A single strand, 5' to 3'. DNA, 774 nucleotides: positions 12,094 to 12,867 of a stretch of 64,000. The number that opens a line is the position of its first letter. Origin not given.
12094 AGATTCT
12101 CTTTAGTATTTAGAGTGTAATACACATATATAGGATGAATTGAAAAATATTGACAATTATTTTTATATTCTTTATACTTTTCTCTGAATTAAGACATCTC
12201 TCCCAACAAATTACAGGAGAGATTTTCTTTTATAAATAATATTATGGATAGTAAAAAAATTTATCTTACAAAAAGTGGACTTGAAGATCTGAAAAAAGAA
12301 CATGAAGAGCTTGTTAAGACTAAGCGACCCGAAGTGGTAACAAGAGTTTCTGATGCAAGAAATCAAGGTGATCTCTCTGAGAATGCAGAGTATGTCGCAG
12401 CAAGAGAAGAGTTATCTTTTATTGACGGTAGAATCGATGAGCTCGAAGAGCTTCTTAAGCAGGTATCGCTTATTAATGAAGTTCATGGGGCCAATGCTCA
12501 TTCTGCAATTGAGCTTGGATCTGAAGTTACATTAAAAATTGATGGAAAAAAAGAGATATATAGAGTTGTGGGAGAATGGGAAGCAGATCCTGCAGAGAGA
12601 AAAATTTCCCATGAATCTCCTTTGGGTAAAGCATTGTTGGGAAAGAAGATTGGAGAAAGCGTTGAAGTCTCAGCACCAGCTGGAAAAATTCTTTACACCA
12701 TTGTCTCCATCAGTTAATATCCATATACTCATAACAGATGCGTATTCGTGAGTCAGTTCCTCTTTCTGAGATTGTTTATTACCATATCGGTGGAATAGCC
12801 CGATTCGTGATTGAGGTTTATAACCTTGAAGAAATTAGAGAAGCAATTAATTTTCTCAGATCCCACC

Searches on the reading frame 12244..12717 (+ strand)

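Call 34: search_protein_families(library=pfam, proteins=[window:12244-12717:+], max_evalue=0.001)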
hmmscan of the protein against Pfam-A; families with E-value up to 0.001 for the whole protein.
window:12244-12717:+ (157 aa): 2 families
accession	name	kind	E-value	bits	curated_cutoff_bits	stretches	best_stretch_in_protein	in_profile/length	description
PF03449.20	GreA_GreB_N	-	3.8e-26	91.5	24.5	1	6-74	1-69/71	Transcription elongation factor, N-terminal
PF01272.25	GreA_GreB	-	1e-24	86.7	26.9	1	86-157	3-76/77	Transcription elongation factor, GreA/GreB, C-term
